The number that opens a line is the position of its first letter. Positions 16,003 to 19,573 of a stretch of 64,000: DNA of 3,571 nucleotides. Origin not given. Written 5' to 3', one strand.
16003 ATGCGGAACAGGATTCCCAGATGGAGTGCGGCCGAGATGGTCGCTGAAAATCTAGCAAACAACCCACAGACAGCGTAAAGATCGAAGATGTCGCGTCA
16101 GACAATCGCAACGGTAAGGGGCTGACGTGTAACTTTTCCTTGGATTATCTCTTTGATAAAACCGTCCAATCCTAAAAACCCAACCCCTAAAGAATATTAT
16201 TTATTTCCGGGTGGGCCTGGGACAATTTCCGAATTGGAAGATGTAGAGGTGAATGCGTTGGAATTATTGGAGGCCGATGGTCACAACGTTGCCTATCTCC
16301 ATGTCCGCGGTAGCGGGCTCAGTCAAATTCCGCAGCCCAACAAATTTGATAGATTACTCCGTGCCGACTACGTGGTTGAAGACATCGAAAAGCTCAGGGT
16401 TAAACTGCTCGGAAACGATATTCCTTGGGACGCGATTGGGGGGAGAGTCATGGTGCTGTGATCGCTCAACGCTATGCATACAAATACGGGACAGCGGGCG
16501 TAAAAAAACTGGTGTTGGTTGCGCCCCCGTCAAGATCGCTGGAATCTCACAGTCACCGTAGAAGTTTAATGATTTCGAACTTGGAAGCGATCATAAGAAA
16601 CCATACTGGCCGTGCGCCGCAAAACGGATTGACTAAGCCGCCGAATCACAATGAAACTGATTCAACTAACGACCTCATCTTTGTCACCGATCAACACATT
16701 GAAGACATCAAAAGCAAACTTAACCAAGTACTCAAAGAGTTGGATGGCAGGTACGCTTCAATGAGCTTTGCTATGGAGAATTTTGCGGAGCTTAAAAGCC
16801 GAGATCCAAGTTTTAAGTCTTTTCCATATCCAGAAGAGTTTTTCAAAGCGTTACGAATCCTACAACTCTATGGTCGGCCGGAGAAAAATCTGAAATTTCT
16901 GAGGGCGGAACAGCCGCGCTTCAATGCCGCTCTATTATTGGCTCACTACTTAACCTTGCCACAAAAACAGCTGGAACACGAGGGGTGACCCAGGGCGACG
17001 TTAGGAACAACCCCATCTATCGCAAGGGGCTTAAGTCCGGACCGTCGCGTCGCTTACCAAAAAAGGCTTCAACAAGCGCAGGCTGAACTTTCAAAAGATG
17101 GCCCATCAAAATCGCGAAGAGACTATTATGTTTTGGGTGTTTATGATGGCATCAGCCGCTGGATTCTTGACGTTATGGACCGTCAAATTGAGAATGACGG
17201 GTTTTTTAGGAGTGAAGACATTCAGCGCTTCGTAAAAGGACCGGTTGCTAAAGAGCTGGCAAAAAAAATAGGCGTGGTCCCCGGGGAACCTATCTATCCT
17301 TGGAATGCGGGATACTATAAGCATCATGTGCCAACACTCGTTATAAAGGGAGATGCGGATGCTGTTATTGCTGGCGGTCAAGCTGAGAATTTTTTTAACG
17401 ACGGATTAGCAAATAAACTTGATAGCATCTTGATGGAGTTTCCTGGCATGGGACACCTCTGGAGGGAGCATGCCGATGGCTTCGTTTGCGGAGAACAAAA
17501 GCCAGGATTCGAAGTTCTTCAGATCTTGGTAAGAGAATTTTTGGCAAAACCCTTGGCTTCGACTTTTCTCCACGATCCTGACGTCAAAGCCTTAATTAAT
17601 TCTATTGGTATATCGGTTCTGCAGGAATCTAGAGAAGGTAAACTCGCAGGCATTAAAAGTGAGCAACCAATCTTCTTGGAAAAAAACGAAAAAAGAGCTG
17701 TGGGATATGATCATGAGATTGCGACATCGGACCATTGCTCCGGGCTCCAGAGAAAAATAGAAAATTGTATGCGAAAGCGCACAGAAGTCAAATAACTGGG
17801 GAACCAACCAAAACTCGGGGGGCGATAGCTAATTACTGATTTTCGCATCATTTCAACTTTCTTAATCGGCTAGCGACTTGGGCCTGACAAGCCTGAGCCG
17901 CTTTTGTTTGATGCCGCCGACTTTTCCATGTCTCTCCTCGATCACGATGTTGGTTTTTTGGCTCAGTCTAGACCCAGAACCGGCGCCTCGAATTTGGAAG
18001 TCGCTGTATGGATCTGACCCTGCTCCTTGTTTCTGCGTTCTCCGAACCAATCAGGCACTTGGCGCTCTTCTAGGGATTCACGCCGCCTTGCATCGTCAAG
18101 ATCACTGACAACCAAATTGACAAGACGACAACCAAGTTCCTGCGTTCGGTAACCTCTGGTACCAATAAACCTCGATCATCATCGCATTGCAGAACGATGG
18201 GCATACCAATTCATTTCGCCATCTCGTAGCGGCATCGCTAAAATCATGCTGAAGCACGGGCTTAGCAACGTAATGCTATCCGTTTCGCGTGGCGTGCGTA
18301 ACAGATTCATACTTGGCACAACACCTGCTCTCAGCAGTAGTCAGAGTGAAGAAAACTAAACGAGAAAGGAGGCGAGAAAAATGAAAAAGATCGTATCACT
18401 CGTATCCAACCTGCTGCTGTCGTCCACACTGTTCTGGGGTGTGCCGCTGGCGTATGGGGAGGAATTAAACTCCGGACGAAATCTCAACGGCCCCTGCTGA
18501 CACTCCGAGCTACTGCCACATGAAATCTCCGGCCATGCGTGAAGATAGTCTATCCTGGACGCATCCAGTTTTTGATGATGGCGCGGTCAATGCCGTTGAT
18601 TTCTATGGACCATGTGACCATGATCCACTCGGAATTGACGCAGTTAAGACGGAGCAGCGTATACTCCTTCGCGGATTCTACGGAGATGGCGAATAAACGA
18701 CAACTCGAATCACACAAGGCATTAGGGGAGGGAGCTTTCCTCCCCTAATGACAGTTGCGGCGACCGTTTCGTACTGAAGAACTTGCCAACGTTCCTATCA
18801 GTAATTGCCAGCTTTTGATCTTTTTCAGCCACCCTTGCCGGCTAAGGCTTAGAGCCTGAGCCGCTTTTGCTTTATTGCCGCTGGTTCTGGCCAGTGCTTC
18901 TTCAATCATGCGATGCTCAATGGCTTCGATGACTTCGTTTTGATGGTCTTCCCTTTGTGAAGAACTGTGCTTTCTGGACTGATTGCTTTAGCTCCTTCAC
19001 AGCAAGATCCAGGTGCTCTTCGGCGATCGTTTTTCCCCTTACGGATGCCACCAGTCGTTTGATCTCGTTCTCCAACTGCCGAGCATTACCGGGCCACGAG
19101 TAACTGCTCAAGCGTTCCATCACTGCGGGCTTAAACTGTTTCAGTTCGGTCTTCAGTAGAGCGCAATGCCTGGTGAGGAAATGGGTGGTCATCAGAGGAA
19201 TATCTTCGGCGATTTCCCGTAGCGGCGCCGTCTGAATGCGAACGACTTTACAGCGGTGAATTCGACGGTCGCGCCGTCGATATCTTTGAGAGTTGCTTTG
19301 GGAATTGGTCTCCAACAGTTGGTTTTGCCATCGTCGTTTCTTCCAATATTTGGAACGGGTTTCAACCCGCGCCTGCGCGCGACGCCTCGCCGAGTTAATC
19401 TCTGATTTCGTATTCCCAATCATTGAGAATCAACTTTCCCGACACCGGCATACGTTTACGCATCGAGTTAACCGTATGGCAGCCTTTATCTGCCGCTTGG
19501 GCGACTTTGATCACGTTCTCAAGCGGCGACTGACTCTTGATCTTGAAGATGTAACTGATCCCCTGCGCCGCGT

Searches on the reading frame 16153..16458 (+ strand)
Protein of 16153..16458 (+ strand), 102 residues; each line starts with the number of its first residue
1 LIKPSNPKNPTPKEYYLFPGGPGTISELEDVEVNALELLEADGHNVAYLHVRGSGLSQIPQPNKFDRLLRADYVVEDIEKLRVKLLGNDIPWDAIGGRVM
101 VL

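Call 38: search_protein_families(library=pfam, max_evalue=0.001, proteins=[window:16153-16458:+])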
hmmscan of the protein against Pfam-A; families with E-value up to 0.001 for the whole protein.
window:16153-16458:+ (102 aa): 0 families

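Call 58: search_protein_families(library=pfam, max_evalue=0.1, proteins=[window:16153-16458:+])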
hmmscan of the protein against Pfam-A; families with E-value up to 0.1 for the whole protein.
window:16153-16458:+ (102 aa): 1 family
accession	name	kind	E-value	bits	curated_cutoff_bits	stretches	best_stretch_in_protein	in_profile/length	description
PF00561.26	Abhydrolase_1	-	0.0073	16.4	25.8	1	17-92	5-72/245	alpha/beta hydrolase fold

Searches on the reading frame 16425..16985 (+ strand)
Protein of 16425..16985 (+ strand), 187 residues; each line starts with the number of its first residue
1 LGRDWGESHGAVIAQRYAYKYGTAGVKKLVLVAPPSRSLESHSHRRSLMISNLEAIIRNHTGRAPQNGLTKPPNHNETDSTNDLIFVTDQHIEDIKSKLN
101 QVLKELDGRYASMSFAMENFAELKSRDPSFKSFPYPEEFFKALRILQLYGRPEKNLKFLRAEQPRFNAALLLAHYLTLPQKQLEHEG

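Call 38: search_protein_families(library=pfam, max_evalue=0.001, proteins=[window:16425-16985:+])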
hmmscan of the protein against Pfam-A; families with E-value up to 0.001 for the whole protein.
window:16425-16985:+ (187 aa): 0 families

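Call 58: search_protein_families(library=pfam, max_evalue=0.1, proteins=[window:16425-16985:+])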
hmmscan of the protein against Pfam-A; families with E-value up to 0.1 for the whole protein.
window:16425-16985:+ (187 aa): 3 families
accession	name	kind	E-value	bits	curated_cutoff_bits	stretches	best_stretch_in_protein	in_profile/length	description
PF00561.26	Abhydrolase_1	-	0.007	16.5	25.8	1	5-44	74-104/245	alpha/beta hydrolase fold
PF12146.15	Hydrolase_4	-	0.025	14.3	27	1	5-38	81-113/239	Serine aminopeptidase, S33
PF19464.4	DUF6001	-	0.031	13.8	25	1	39-119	12-92/348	Family of unknown function (DUF6001)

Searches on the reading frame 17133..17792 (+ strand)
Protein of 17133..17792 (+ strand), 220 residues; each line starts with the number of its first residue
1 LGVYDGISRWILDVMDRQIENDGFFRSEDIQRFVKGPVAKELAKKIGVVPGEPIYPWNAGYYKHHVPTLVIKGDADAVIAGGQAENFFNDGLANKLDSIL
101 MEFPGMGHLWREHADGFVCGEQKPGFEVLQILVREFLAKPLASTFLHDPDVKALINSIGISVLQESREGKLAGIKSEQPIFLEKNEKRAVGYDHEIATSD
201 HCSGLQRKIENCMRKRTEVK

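Call 38: search_protein_families(library=pfam, max_evalue=0.001, proteins=[window:17133-17792:+])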
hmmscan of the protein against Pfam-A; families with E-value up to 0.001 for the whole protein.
window:17133-17792:+ (220 aa): 0 families

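Call 58: search_protein_families(library=pfam, max_evalue=0.1, proteins=[window:17133-17792:+])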
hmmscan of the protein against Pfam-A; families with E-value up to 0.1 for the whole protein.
window:17133-17792:+ (220 aa): 1 family
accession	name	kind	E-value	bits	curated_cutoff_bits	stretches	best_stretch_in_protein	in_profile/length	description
PF12740.14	PETase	-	0.079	12.8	28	0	52-113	153-216/263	PET hydrolase-like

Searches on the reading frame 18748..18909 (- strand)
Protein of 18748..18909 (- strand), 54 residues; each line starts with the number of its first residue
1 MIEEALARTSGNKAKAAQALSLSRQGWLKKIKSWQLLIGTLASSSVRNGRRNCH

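Call 58: search_protein_families(library=pfam, max_evalue=0.1, proteins=[window:18748-18909:-])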
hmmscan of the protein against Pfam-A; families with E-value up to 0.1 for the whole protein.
window:18748-18909:- (54 aa): 2 families
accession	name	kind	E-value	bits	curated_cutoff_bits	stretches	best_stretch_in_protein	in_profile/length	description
PF02954.25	HTH_8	-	1.6e-07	31.3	22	1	1-32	9-40/42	Bacterial regulatory protein, Fis family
PF13556.12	HTH_30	-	0.098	12.9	27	0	5-35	7-37/59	PucR C-terminal helix-turn-helix domain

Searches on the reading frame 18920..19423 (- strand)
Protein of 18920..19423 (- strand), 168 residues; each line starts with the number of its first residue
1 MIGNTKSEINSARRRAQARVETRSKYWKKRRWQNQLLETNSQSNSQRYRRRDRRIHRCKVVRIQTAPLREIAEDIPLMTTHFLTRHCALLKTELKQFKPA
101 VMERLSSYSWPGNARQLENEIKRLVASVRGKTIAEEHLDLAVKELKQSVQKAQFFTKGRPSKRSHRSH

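Call 58: search_protein_families(library=pfam, max_evalue=0.1, proteins=[window:18920-19423:-])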
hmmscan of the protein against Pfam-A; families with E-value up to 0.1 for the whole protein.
window:18920-19423:- (168 aa): 2 families
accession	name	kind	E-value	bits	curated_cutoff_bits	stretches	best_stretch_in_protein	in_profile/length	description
PF25601.1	AAA_lid_14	-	1.3e-20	73.4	27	1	69-151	1-83/87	AAA+ ATPase lid domain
PF22052.2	DUF6937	-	0.061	13.1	27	1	24-89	125-188/228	Domain of unknown function (DUF6937)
